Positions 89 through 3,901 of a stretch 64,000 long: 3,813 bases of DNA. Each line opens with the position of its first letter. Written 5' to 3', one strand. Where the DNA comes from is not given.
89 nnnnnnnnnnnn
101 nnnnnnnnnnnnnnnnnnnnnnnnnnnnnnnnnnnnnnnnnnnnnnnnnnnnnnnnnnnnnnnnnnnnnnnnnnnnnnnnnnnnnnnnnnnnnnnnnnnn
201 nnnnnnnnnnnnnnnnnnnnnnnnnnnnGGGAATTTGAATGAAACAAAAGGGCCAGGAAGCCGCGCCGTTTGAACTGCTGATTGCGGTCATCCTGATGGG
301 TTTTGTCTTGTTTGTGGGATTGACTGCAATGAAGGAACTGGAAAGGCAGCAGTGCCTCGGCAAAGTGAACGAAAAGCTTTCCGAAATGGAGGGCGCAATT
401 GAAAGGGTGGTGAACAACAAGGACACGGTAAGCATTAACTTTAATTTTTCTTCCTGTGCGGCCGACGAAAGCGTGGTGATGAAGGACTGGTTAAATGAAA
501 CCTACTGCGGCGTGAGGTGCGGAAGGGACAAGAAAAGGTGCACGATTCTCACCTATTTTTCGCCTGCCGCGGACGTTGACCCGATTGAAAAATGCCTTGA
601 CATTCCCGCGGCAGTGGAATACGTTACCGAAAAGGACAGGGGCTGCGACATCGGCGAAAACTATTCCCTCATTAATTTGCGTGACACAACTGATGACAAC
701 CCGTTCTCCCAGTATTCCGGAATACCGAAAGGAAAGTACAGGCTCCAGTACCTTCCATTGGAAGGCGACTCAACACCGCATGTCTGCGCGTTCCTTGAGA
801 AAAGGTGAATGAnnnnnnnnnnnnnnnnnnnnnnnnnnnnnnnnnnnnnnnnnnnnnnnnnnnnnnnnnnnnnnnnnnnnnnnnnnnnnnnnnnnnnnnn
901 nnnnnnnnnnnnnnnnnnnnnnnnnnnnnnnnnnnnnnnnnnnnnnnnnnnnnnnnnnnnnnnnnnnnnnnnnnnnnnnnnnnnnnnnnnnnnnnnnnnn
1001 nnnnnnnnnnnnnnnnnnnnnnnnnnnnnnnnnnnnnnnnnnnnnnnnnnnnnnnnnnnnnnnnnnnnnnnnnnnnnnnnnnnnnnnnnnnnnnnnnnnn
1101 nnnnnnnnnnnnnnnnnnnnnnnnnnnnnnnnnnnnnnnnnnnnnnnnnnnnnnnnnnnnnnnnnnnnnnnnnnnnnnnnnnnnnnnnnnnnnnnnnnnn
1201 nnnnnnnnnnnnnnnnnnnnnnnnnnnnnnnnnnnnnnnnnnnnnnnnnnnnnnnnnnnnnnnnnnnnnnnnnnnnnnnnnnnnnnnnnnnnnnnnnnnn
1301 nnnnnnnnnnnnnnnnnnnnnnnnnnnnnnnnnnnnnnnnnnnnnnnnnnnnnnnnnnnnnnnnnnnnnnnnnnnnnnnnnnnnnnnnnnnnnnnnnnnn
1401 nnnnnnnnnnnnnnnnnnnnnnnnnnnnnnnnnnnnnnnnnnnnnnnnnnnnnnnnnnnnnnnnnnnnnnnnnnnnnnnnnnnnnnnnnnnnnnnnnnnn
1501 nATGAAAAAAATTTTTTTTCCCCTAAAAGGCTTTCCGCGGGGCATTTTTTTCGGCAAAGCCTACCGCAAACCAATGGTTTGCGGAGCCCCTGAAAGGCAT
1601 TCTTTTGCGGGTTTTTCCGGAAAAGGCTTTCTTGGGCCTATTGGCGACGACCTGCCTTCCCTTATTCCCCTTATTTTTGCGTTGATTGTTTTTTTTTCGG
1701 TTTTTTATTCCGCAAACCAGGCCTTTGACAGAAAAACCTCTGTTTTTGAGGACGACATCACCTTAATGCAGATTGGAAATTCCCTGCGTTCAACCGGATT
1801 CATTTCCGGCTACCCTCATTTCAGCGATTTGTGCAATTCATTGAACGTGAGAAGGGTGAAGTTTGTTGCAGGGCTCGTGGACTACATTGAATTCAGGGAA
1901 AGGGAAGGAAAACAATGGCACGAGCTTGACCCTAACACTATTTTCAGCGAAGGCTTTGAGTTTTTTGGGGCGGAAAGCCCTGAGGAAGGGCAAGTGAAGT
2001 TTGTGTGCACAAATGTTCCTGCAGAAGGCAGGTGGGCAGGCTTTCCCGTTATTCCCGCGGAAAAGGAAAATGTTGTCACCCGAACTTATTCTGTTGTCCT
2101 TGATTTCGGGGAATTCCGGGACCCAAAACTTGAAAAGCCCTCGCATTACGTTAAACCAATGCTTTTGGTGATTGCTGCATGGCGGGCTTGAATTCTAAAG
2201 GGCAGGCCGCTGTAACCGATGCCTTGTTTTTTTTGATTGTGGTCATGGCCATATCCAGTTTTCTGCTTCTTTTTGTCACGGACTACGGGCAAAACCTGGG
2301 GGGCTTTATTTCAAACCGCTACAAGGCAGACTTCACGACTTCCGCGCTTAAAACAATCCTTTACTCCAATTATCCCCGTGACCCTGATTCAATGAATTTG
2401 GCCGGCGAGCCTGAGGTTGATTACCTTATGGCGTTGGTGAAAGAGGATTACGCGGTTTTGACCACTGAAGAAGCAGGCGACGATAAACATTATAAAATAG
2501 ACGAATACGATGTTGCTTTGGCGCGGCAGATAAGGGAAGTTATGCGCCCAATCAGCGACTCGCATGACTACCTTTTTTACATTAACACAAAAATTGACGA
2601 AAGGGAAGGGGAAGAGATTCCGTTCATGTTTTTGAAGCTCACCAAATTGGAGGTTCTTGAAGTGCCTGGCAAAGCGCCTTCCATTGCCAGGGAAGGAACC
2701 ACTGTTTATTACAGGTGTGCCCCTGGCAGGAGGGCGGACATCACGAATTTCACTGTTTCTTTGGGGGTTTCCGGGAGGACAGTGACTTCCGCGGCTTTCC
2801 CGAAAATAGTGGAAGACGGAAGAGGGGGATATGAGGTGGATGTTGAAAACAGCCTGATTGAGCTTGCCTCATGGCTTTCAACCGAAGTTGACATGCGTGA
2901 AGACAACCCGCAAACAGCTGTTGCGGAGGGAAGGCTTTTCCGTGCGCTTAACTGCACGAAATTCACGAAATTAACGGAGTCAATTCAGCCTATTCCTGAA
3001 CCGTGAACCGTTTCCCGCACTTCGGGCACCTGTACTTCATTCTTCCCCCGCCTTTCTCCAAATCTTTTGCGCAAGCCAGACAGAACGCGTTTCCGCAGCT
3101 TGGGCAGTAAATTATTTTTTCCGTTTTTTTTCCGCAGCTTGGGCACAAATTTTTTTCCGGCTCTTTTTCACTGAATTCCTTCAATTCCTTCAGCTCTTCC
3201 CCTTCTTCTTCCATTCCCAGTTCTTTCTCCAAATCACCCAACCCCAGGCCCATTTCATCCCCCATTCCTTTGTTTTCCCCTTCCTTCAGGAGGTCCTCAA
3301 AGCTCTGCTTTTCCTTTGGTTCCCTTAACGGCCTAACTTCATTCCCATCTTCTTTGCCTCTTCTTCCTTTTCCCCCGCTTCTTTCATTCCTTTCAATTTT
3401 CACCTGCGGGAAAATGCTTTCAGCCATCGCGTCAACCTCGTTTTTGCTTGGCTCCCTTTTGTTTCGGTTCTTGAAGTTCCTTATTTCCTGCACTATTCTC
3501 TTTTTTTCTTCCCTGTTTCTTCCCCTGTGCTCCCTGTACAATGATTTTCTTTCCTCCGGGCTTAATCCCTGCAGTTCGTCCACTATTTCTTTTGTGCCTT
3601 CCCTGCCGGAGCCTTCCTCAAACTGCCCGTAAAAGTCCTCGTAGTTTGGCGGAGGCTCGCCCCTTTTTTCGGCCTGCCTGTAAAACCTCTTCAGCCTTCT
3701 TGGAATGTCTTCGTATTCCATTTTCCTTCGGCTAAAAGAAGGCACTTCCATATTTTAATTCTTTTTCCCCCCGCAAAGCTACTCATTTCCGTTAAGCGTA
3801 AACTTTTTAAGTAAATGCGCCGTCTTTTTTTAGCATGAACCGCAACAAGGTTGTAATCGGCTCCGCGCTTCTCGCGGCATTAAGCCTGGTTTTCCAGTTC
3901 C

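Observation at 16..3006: Tandem array of four to five pilin-like genes mixing archaeal KGQ-type and bacterial GFTL-type N-termini.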

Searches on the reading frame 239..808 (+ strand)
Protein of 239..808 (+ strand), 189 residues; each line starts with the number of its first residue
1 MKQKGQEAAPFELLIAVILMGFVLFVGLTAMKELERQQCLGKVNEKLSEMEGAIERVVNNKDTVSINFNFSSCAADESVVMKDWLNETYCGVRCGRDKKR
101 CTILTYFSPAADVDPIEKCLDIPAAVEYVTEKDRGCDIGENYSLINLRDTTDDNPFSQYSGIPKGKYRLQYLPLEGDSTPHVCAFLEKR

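Call 6: search_protein_families(library=pfam, proteins=[window:239-808:+], max_evalue=1)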
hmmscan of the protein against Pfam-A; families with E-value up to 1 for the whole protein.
window:239-808:+ (189 aa): 1 family
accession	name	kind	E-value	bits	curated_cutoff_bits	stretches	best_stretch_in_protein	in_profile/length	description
PF15050.11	SCIMP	-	0.063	14.1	27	1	19-127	22-130/132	SCIMP protein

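Call 7: search_protein_families(library=ncbifam, proteins=[window:239-808:+], max_evalue=1)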
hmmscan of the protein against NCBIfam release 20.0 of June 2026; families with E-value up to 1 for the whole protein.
window:239-808:+ (189 aa): 0 families

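Call 11: find_encoding_contigs(protein=window:239-808:+, flank=10000, max_places=6)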
Protein window:239-808:+ (189 aa): 1 contig read that carries it; 1 place shown.
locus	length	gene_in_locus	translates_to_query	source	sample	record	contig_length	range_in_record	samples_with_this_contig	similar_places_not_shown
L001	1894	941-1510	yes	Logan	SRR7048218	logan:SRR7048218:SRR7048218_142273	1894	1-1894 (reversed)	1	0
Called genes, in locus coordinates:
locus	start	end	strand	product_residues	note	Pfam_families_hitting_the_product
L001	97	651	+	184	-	-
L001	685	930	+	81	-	-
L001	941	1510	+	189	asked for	-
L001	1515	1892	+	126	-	?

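Call 70: find_homologous_proteins(query=window:239-808:+, max_evalue=0.01)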
Query window:239-808:+ (189 aa): 30 proteins with E <= 0.01 among 105 candidates.
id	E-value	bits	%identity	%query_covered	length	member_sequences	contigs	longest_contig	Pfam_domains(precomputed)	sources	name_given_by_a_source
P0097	5.6e-124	429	100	100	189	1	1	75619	-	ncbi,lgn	-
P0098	9.5e-30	122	42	98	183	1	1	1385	-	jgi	jgi:hypothetical protein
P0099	2.2e-22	98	38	98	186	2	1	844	-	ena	-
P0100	1.0e-21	95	35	98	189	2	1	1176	-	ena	-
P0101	2.3e-21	94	34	98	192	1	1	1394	-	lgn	-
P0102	3.2e-20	91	33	98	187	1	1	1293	-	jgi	jgi:hypothetical protein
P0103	5.5e-20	90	35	98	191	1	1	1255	-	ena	-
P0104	6.2e-18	83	38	74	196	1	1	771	-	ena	-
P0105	6.8e-18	83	37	70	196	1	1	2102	-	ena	-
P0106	2.8e-17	81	32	100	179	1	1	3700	-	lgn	-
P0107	2.3e-16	78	30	98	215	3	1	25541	-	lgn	-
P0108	2.3e-15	75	32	100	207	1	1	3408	-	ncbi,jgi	jgi:hypothetical protein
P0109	2.6e-15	75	30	99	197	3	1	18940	-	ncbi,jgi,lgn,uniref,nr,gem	ncbi:MAG: hypothetical protein FJY86_04105 [Candidatus Diapherotrites archaeon]|uniref:Uncharacteriz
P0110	2.9e-15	74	32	99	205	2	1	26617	-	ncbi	ncbi:MAG: hypothetical protein AABW68_03120 [archaeon]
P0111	3.9e-15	74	32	100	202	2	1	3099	-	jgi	jgi:hypothetical protein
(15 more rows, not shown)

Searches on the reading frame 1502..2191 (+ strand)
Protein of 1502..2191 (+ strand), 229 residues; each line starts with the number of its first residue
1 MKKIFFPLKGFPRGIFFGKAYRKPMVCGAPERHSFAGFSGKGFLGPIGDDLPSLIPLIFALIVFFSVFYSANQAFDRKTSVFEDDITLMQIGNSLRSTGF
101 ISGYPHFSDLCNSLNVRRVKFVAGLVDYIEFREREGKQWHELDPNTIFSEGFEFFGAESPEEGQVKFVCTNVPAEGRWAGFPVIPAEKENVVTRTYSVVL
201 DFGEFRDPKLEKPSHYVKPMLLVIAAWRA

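Call 6: search_protein_families(library=pfam, proteins=[window:1502-2191:+], max_evalue=1)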
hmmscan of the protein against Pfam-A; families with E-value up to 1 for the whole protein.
window:1502-2191:+ (229 aa): 1 family
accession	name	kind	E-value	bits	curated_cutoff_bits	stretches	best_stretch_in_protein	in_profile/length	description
PF03800.19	Nuf2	-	0.22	12.2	25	0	81-139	73-133/141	Nuf2 family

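Call 7: search_protein_families(library=ncbifam, proteins=[window:1502-2191:+], max_evalue=1)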
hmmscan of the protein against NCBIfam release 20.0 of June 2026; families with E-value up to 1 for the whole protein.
window:1502-2191:+ (229 aa): 0 families

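Call 76: search_protein_representatives(protein=window:1574-2191:+)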
Query: 205 residues. Proteins with E-value up to 0.001 (for the whole library): 141; up to 1e-10: 97; up to 1e-30: 3. The best 141 are listed.
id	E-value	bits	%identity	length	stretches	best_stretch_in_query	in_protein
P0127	9.8e-137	469.6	100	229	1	1-205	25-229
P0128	5.0e-33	130.8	48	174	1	16-204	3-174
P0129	6.7e-32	127.1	47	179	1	17-203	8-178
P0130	5.0e-26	107.9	47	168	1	16-204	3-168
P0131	5.9e-25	104.4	38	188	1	15-204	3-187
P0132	1.3e-24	103.3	41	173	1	15-203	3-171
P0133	1.4e-24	103.2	45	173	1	15-135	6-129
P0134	2.5e-24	102.4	41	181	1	16-203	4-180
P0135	3.0e-24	102.1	41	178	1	16-204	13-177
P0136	5.3e-24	101.3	43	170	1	15-179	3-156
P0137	5.4e-24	101.3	38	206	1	12-181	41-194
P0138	6.8e-24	101.0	55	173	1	17-103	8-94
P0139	3.3e-23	98.7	39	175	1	16-204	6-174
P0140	3.6e-23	98.6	37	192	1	15-203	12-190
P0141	1.0e-22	97.2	46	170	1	16-106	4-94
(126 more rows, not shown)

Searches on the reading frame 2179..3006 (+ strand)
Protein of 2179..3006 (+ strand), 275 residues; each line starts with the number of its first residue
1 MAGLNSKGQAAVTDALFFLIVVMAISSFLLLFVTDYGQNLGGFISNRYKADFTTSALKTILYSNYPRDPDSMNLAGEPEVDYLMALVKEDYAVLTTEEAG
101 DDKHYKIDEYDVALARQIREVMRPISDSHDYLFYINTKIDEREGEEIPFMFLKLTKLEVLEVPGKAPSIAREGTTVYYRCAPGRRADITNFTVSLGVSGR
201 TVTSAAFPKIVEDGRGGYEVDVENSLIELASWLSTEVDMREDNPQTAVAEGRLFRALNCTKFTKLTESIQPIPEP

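Call 6: search_protein_families(library=pfam, proteins=[window:2179-3006:+], max_evalue=1)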
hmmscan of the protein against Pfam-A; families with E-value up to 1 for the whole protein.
window:2179-3006:+ (275 aa): 0 families

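Call 7: search_protein_families(library=ncbifam, proteins=[window:2179-3006:+], max_evalue=1)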
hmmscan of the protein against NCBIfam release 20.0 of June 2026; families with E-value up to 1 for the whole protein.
window:2179-3006:+ (275 aa): 0 families

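Call 43: find_homologous_proteins(query=window:2179-3006:+, max_evalue=0.001)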
Query window:2179-3006:+ (275 aa): 50 proteins with E <= 0.001 among 1277 candidates.
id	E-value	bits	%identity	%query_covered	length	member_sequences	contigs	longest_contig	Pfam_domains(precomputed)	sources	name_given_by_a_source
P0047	5.9e-178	608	100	100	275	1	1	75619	-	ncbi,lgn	-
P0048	1.3e-32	132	35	93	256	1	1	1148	-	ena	-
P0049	3.1e-30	124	35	97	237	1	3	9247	-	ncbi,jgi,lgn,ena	-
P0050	1.3e-27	115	34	82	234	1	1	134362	-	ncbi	-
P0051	1.1e-26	112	46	55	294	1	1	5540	-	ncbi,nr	ncbi:Uncharacterised protein [uncultured archaeon]|nr:Uncharacterised protein [uncultured archaeon]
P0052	3.4e-26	111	33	95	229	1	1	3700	-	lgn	-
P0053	4.1e-26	110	43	62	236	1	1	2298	-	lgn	-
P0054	1.8e-25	108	33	88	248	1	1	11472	-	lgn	-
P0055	5.7e-25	107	37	73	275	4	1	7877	-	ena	-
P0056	7.4e-25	106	42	59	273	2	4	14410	-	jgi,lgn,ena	-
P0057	1.4e-24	105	43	58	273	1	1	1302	-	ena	-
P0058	3.6e-24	104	35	87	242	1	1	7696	-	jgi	jgi:hypothetical protein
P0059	6.9e-24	103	38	65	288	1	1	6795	-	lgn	-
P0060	9.1e-24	103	37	86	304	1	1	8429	-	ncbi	-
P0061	2.8e-23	101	33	85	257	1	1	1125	-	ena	-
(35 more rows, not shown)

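Call 44: find_encoding_contigs(protein=P0047, flank=10000, max_places=3)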
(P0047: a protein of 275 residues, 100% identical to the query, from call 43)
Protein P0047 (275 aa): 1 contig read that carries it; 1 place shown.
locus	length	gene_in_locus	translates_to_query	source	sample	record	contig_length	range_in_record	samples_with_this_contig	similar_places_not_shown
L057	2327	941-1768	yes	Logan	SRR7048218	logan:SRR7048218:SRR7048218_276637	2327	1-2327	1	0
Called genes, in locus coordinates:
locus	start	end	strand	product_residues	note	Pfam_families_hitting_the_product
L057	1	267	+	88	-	?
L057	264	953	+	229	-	-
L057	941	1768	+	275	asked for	-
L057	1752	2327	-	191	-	?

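Call 54: predict_structure(alignment_id=A2)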
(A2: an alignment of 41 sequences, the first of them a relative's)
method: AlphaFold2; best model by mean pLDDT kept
length: 275 residues; sequences in the alignment: 41
mean_pLDDT: 81.2   pTM: 0.75
mean pLDDT of the five models: 81.2, 79.5, 78.9, 78.9, 77.8
residues with pLDDT >= 90: 120; 70-90: 78; 50-70: 70; < 50: 7
segments of 3 or more residues with pLDDT < 50: 102-104
pLDDT, mean of each block of 10 residues (from residue 1): 65 93 98 95 93 95 71 54 60 52 61 91 95 85 77 91 81 87 91 92 87 89 90 85 56 86 80 68
secondary structure, 60 per line:
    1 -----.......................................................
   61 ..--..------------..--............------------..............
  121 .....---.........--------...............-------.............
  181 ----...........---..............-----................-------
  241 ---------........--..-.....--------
elements in order: H6-62 H83-94 H107-125 E129-137 E146-160 E168-180 H185-195 E199-212 E218-233 H250-257 H263-267

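Call 58: search_solved_structures(query=A2, max_evalue=1)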
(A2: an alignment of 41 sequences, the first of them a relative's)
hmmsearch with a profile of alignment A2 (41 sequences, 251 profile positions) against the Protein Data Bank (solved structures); distinct sequences matched with E-value up to 1: 2.
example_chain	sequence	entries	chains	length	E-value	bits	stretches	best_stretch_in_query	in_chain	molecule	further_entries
9xbd_E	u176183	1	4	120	0.032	16.8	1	41-101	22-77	Nucleotidyltransferase domain-containing protein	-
1tlv_A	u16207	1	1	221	0.24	14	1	109-180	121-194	Transcription antiterminator licT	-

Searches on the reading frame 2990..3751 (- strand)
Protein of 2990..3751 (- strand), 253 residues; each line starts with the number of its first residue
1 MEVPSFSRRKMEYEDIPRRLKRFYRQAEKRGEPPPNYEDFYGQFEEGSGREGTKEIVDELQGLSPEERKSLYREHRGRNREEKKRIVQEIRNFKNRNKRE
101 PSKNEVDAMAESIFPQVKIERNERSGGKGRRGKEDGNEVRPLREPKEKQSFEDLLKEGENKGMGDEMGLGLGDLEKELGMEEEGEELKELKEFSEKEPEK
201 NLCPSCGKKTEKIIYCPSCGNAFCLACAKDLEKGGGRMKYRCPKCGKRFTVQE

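Call 6: search_protein_families(library=pfam, proteins=[window:2990-3751:-], max_evalue=1)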
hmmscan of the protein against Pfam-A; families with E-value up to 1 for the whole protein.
window:2990-3751:- (253 aa): 41 families (the best 25 are shown)
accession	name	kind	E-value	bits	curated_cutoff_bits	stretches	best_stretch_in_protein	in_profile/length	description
PF09723.15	Zn_ribbon_8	-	9.2e-05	22.8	34.4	2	184-214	12-41/41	Zinc ribbon domain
PF13920.12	zf-C3HC4_3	-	0.00034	20.8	27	1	199-248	1-45/49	Zinc finger, C3HC4 type (RING finger)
PF07191.17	Zn_ribbon_6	-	0.00037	20.9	25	2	196-227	12-45/67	Double zinc ribbon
PF12773.13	DZR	-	0.00053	20.5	27.3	2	221-249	12-34/45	Double zinc ribbon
PF13248.11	Zn_ribbon_3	-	0.0011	18.8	27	3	203-221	5-24/26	zinc-ribbon domain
PF14634.12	zf-RING_5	-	0.0014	19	27.9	1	203-247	2-43/43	zinc-RING finger domain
PF01485.27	IBR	-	0.0037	17.7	24.3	1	189-231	7-59/65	IBR domain, a half RING-finger domain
PF01428.23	zf-AN1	-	0.0065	17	27.9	1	204-227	2-27/40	AN1-like Zinc finger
PF13717.11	Zn_ribbon_4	-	0.0072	16.7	30.3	1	213-250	2-36/36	zinc-ribbon domain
PF13465.12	zf-H2C2_2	-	0.011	16.5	40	1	238-250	13-25/26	Zinc-finger double domain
PF13719.11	Zn_ribbon_5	-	0.013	15.7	29.3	1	213-251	2-37/37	zinc-ribbon domain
PF07754.17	HVO_2753_ZBP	-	0.017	15.3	33.2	1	215-246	18-46/46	Small zinc finger protein HVO_2753-like, Zn-binding pocket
PF18912.6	DZR_2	-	0.019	15.3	27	0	199-219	35-55/56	Double zinc ribbon domain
PF14446.12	Prok-RING_1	-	0.021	15.2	29.1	1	200-231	4-38/54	Prokaryotic RING finger family 1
PF00628.35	PHD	-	0.032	14.7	24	1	203-245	1-47/47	PHD-finger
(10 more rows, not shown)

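Call 7: search_protein_families(library=ncbifam, proteins=[window:2990-3751:-], max_evalue=1)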
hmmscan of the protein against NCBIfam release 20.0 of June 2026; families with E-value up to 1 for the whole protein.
window:2990-3751:- (253 aa): 12 families
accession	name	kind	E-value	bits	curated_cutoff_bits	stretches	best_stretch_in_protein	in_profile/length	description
TIGR02605.1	CxxC_CxxC_SSSS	subfamily_domain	0.00087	19.3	31.3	2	184-214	12-41/52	FmdB family zinc ribbon protein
NF038384.1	zinc_YnfU_fam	subfamily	0.0011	18.5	36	0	242-252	41-51/52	YnfU family zinc-binding protein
NF011481.0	PRK14890.1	equivalog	0.004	17.1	61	1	196-246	5-57/61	putative Zn-ribbon RNA-binding protein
NF011302.0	PRK14714.1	equivalog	0.0058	14.2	1791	1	198-249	690-732/1350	DNA-directed DNA polymerase II large subunit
NF040506.1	PG0870_Nterm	domain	0.023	14.8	50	1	231-248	3-20/56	PG0870-related protein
NF050000.1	IS1_IS1595_Zn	domain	0.047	14.2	28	1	236-250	18-32/34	IS1/IS1595 family N-terminal zinc-binding domain-containing protein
NF049953.1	ribbon_DG_selen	exception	0.17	11.8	130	1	186-223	133-171/172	zinc ribbon-containing (seleno)protein DG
NF041197.2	CxxC_Se_CxxC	equivalog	0.56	10.4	40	0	225-253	2-32/53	dual CXXC motif small (seleno)protein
TIGR00622.1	ssl1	subfamily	0.6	10.8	45.1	0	212-251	54-93/112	TFIIH complex SSL1-like subunit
NF003058.0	PRK03976.1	equivalog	0.64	10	87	0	188-223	24-64/91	50S ribosomal protein L37ae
NF041909.1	HVO_2753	equivalog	0.74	9.7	80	0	224-248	12-35/59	HVO_2753 family zinc finger protein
NF033497.1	rubre_like_arch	subfamily_domain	0.84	9.4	32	0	203-222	3-25/34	rubrerythrin-like domain-containing protein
